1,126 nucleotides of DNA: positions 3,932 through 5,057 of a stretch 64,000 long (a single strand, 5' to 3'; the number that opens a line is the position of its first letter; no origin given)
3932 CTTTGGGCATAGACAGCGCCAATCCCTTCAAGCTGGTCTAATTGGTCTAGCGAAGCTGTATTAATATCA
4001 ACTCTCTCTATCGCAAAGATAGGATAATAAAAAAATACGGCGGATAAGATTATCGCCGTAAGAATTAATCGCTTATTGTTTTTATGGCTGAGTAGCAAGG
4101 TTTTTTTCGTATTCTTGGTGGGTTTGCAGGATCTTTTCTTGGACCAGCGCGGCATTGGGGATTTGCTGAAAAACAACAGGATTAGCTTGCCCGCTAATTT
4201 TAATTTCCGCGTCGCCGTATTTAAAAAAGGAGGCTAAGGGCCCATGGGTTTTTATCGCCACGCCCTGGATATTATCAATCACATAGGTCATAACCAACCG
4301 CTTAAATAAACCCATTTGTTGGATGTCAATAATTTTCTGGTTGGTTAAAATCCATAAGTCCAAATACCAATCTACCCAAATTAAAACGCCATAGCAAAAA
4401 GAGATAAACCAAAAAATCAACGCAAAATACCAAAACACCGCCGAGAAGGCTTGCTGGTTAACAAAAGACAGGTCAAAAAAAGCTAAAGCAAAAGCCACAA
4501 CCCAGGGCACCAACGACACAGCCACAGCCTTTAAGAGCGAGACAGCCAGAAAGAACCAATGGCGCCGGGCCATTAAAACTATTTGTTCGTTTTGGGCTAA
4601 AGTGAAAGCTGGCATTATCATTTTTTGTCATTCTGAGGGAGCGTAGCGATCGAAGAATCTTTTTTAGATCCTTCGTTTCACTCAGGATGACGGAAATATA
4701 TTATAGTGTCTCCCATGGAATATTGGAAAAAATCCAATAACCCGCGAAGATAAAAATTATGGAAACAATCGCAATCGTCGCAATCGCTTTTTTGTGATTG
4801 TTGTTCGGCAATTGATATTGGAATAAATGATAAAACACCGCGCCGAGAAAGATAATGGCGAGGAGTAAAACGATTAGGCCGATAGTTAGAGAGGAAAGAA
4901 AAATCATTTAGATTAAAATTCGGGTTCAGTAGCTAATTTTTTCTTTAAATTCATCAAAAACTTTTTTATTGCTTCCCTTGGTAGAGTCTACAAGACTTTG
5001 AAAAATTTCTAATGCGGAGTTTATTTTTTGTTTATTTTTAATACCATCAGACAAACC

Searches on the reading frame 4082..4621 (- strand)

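Call 3: search_protein_families(library=pfam, proteins=[window:4082-4621:-], max_evalue=1)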
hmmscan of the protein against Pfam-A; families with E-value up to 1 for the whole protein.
window:4082-4621:- (179 aa): 2 families
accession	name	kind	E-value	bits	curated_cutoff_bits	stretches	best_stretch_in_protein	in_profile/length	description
PF08000.17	bPH_1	-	0.019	15.4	27.7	1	88-152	41-104/122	Bacterial PH domain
PF16806.10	ExsD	-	0.17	12.6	27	1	92-118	1-27/79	Antiactivator protein ExsD N-terminal domain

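Call 4: search_protein_families(library=padloc, proteins=[window:4082-4621:-], max_evalue=1)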
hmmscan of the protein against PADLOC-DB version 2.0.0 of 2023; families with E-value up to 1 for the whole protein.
window:4082-4621:- (179 aa): 0 families

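Call 5: search_protein_families(library=ncbifam, proteins=[window:4082-4621:-], max_evalue=1)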
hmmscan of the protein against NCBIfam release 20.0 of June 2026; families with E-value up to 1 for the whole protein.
window:4082-4621:- (179 aa): 0 families

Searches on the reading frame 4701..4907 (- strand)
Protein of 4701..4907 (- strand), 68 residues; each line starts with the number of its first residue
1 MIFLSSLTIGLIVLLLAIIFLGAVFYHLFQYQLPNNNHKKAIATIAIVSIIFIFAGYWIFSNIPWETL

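Call 3: search_protein_families(library=pfam, proteins=[window:4701-4907:-], max_evalue=1)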
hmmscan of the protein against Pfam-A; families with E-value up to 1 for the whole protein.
window:4701-4907:- (68 aa): 18 families
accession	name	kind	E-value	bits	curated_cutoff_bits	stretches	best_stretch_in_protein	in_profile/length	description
PF13567.11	DUF4131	-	0.0051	16.9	31.6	1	10-65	8-52/165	Domain of unknown function (DUF4131)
PF06570.16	DUF1129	-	0.0064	16.6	29.1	1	7-60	110-163/207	Protein of unknown function (DUF1129)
PF10348.14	DUF2427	-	0.0092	16.2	23.8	1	5-56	44-99/105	Domain of unknown function (DUF2427)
PF20134.4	DUF6524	-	0.0098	16.1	27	1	7-63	60-116/131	Family of unknown function (DUF6524)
PF16192.10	PMT_4TMC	-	0.013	15.4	32.4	1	14-63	131-182/202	C-terminal four TMM region of protein-O-mannosyltransferase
PF02656.20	DUF202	-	0.017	16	23.4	1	15-60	17-62/68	Domain of unknown function (DUF202)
PF20154.4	LNT_N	-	0.025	15.2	27.1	1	9-68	73-127/159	Apolipoprotein N-acyltransferase N-terminal domain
PF12698.13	ABC2_membrane_3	-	0.066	12.7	31.6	1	6-64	242-296/347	ABC-2 family transporter protein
PF16481.10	DUF5058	-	0.069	13.2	28.2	1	1-51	4-54/222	Domain of unknown function (DUF5058)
PF17555.7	TssN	-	0.075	12.9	30.3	1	6-63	57-113/274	Type VI secretion system, TssN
PF05767.17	Pox_A14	-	0.21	12.2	27.7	1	6-62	14-67/93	Poxvirus virion envelope protein A14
PF04756.19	OST3_OST6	-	0.27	11.1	27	1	11-57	153-199/294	OST3 / OST6 family, transporter family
PF11833.13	CPP1-like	-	0.3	11.1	28.4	1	3-55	140-193/196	Protein CHAPERONE-LIKE PROTEIN OF POR1-like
PF24717.1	DUF7672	-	0.32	11.5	27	0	7-58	5-61/78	Family of unknown function (DUF7672)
PF20237.3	DUF6594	-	0.39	11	30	1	10-56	175-215/238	Family of unknown function (DUF6594)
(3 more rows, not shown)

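Call 4: search_protein_families(library=padloc, proteins=[window:4701-4907:-], max_evalue=1)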
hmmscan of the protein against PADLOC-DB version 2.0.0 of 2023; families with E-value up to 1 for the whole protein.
window:4701-4907:- (68 aa): 4 families
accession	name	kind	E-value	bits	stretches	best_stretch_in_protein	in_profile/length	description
PDLC00699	Effector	-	0.0056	14.2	1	14-58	9-56/275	2TM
PDLC01940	CARF8--CARF_CSX16_TM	-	0.0058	13.8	1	13-62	133-178/390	-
PDLC00686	Effector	-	0.17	9.4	1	7-66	20-78/209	2TM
PDLC01604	tm_4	-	0.18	10.2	1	2-59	140-194/215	CAS-VI-B; associated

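Call 5: search_protein_families(library=ncbifam, proteins=[window:4701-4907:-], max_evalue=1)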
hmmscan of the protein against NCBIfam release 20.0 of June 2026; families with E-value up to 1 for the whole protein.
window:4701-4907:- (68 aa): 10 families
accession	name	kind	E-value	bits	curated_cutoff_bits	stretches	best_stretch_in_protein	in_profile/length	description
NF052423.1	lpg1689_fam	equivalog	0.027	13.9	150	1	2-41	130-169/184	lpg1689 family Dot/Icm T4SS effector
NF047370.1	toxin_TsaT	equivalog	0.073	13.5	80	1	12-56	7-52/60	type II toxin-antitoxin system toxin TsaT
NF007968.0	PRK10692.1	equivalog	0.18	12.3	108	1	7-53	14-58/91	stress-induced protein YchH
TIGR00546.1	lnt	equivalog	0.18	10.9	132.9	1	8-67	24-83/395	apolipoprotein N-acyltransferase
NF046020.1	HisKinCckABruc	equivalog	0.19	9.5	1000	1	8-56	23-71/868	cell cycle histidine kinase CckA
NF045962.1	MAG2810_fam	equivalog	0.36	9.7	175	1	3-60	49-108/394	MAG2810 family protein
NF046000.1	MAG1210_fam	subfamily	0.37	9.4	275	1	11-63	67-120/550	MAG1210 family protein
NF040557.1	CAS_Csx27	equivalog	0.59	10.1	65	1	2-59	149-205/223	type VI-B CRISPR accessory protein Csx27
NF051849.1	LCP_trans_Cps2A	equivalog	0.79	8.8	650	1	9-55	12-58/477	LCP family glycopolymer transferase CpsA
NF033861.1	sm_mem_Ecr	equivalog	0.93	9.3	33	1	40-65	4-29/46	Ecr family regulatory small membrane protein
